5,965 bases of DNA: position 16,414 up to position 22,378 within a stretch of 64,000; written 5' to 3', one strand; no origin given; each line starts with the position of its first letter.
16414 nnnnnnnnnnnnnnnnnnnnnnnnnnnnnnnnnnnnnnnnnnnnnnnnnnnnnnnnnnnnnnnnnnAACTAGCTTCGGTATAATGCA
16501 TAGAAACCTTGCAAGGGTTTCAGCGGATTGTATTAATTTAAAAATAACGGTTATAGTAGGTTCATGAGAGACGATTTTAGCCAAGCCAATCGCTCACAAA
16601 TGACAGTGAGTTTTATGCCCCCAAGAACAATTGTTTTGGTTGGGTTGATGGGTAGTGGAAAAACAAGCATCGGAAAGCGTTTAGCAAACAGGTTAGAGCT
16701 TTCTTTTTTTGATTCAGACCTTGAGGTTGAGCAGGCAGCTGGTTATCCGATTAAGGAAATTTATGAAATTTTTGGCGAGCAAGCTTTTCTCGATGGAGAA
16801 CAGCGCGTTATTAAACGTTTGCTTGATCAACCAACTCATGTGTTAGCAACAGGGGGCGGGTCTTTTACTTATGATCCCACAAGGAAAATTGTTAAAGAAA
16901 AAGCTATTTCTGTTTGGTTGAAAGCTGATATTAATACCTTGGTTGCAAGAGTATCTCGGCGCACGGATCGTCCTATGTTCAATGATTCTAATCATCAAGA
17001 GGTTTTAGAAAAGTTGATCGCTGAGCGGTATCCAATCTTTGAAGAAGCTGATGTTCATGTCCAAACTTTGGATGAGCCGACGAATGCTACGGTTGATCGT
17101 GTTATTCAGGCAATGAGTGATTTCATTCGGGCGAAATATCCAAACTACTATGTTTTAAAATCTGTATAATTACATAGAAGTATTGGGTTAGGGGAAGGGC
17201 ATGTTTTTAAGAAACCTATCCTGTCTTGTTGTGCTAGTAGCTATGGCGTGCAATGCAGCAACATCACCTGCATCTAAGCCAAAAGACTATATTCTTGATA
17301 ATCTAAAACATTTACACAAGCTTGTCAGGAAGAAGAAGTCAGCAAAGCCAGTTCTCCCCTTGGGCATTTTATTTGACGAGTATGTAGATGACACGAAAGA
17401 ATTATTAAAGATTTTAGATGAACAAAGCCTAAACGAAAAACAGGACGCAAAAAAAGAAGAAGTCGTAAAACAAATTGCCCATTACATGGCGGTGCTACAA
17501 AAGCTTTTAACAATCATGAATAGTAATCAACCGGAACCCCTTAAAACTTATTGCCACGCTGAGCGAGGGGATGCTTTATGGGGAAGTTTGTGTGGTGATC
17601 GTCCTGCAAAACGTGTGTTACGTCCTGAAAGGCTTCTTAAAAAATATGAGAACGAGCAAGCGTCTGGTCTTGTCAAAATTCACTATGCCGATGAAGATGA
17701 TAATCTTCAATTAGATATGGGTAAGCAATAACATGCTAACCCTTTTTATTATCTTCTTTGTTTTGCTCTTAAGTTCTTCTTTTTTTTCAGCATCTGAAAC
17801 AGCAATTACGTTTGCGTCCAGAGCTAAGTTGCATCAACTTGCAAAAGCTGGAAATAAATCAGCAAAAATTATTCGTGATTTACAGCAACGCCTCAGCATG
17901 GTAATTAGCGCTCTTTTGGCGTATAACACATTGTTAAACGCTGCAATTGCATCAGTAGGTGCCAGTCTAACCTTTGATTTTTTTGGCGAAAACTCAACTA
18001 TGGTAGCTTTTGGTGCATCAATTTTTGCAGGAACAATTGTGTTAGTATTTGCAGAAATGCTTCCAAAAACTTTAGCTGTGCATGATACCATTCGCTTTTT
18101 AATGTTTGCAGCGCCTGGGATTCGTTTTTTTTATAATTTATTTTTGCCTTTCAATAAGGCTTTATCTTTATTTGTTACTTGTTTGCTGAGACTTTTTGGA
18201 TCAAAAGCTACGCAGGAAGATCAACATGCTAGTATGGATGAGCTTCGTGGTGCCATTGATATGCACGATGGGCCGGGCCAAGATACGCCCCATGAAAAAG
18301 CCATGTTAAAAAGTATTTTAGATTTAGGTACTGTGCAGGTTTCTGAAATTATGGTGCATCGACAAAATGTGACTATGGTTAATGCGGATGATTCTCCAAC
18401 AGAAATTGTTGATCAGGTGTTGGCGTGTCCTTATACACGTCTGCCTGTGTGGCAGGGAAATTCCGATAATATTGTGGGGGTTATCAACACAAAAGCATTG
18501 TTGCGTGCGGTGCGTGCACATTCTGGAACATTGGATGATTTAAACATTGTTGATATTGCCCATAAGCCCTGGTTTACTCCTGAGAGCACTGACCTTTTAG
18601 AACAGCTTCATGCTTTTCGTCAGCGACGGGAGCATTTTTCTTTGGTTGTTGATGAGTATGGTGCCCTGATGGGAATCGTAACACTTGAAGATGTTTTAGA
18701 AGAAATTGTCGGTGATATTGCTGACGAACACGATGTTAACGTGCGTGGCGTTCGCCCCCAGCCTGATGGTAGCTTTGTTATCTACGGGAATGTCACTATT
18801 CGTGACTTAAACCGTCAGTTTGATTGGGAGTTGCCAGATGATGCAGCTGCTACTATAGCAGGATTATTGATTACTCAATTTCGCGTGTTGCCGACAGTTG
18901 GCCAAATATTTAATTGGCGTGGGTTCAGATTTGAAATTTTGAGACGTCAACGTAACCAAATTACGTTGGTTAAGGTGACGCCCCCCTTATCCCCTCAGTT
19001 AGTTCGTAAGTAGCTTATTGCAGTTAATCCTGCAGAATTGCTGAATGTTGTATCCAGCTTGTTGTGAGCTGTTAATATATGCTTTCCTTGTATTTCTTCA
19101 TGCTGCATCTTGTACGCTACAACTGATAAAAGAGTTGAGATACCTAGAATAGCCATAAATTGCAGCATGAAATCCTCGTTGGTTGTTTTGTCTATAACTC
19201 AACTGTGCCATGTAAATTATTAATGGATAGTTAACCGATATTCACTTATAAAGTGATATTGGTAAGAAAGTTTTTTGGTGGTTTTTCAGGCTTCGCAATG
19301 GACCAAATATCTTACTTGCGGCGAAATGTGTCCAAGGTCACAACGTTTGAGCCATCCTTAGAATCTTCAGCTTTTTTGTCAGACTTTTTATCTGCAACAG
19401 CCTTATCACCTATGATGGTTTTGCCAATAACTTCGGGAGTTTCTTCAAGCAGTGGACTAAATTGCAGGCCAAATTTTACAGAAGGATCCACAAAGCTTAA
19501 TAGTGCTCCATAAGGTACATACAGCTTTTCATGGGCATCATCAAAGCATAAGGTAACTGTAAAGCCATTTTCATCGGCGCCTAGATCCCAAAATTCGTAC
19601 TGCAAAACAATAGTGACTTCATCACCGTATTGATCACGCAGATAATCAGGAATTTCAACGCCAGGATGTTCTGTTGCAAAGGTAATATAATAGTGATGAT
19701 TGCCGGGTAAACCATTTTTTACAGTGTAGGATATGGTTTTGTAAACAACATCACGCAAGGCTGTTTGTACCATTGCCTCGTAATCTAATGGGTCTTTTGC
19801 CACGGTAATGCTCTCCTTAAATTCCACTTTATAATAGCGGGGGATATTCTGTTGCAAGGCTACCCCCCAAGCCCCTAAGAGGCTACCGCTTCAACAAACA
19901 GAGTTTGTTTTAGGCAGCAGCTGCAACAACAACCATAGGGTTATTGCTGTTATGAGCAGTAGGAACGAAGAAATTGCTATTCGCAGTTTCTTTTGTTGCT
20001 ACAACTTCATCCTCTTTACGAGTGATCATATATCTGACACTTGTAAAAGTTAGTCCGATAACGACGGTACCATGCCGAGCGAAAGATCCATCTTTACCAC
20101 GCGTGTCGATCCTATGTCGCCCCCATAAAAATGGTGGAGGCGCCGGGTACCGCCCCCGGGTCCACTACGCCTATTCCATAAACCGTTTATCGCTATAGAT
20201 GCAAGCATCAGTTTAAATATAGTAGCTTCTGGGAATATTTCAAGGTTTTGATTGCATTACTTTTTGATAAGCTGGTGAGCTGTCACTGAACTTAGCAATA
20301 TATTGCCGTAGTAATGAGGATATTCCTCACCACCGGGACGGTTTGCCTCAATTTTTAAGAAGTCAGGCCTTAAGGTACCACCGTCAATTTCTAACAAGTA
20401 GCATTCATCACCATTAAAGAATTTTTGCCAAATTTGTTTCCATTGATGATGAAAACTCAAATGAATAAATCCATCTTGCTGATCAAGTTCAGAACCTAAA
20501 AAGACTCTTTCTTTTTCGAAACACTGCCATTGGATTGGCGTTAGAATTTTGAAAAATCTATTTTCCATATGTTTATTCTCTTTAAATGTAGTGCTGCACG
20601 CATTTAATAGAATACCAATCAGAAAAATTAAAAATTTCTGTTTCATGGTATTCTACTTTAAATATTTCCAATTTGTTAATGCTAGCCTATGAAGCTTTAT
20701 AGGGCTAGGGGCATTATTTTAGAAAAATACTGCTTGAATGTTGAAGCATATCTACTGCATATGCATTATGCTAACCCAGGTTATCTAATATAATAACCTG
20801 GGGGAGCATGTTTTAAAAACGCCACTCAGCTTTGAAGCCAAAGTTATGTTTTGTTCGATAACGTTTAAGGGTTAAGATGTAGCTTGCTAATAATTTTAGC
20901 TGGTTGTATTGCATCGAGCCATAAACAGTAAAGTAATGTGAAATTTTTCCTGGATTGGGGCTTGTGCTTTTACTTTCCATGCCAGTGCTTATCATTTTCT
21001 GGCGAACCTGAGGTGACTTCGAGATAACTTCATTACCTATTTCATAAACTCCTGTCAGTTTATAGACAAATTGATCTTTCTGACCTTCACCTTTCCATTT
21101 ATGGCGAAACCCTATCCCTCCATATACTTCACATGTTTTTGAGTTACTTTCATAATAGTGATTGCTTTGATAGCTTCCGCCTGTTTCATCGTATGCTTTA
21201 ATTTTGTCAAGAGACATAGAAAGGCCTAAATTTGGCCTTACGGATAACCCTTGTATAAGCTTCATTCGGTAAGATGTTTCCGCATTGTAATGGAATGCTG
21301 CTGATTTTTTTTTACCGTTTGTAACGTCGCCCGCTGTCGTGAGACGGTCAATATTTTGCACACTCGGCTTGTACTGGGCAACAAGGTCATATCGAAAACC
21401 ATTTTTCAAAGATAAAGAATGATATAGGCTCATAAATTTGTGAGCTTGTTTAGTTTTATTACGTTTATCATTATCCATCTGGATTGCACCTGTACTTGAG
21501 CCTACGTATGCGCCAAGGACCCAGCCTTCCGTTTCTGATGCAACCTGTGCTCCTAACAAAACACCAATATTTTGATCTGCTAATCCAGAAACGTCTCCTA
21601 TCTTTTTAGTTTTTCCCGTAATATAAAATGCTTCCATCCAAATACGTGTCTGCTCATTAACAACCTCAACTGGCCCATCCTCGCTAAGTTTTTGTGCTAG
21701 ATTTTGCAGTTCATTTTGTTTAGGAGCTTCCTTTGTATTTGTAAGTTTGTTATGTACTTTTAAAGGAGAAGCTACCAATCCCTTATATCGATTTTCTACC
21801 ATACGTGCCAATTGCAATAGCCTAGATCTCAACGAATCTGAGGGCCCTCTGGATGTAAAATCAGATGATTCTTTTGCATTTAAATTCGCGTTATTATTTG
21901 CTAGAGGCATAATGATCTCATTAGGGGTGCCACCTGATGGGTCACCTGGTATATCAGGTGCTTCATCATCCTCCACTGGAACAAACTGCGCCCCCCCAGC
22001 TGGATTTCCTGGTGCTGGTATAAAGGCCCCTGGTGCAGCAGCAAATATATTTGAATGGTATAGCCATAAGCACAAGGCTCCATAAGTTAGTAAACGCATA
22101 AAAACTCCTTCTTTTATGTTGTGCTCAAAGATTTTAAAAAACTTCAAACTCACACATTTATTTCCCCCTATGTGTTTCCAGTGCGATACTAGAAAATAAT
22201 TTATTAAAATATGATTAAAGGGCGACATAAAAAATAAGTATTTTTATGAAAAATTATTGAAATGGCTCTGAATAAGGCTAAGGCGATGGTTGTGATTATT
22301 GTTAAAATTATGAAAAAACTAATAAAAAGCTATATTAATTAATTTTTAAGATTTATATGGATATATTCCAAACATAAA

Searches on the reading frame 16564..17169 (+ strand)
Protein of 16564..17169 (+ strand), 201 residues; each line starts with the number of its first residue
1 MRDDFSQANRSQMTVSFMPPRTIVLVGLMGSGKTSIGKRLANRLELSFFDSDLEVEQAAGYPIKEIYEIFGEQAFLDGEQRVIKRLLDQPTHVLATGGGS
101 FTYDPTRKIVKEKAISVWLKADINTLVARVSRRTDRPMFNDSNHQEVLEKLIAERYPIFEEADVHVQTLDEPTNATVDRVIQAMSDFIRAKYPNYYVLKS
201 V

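Call 41: search_protein_families(library=pfam, proteins=[window:16564-17169:+], max_evalue=0.00001)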
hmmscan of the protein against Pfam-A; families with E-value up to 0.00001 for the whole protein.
window:16564-17169:+ (201 aa): 3 families
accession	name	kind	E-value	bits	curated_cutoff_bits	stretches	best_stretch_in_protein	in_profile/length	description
PF01202.28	SKI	-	4.6e-43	147.5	22.1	1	29-184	1-158/159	Shikimate kinase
PF13238.12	AAA_18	-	1.2e-07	32.6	29.4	1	23-143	1-121/128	AAA domain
PF13189.12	Cytidylate_kin2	-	7.2e-07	30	28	0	25-59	4-40/176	Cytidylate kinase-like family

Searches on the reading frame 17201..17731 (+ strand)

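Call 41: search_protein_families(library=pfam, proteins=[window:17201-17731:+], max_evalue=0.00001)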
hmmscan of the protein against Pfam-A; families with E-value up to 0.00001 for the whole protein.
window:17201-17731:+ (176 aa): 0 families

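Call 83: search_protein_families(library=pfam, proteins=[window:17201-17731:+], max_evalue=0.1)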
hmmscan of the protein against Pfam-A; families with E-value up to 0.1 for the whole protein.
window:17201-17731:+ (176 aa): 1 family
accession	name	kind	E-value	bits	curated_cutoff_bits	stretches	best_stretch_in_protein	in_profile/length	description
PF13326.11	PSII_Pbs27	-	0.083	13.6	25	0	22-93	18-76/140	Photosystem II Pbs27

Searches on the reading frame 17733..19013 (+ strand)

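Call 41: search_protein_families(library=pfam, proteins=[window:17733-19013:+], max_evalue=0.00001)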
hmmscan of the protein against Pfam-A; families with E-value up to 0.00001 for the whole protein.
window:17733-19013:+ (426 aa): 3 families
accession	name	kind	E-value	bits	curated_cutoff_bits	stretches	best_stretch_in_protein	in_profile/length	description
PF01595.25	CNNM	-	2.8e-38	131.8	28.4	1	6-180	1-173/181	Cyclin M transmembrane N-terminal domain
PF03471.22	CorC_HlyC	-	1e-19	70.7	27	1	343-417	3-79/81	Transporter associated domain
PF00571.33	CBS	-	2.8e-15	56.8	24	1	277-326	7-56/57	CBS domain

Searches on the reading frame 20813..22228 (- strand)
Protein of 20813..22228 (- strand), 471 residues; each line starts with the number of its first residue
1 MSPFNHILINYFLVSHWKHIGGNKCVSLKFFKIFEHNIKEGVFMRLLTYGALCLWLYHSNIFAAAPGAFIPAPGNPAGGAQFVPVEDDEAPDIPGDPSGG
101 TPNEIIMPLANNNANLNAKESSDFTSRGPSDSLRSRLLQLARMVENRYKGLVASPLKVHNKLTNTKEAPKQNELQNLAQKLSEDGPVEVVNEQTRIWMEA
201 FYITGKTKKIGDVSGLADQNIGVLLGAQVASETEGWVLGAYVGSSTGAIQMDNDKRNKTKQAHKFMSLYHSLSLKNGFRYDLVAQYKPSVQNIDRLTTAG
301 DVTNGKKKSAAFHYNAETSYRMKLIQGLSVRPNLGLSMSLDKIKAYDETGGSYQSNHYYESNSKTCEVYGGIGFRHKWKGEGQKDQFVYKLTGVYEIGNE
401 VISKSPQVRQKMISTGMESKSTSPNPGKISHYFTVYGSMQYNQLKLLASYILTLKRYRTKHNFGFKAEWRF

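Call 41: search_protein_families(library=pfam, proteins=[window:20813-22228:-], max_evalue=0.00001)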
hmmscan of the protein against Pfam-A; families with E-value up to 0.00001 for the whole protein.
window:20813-22228:- (471 aa): 1 family
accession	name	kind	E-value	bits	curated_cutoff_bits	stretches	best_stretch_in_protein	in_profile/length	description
PF03797.25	Autotransporter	-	1.3e-16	61.6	26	1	196-400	1-205/255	Autotransporter beta-domain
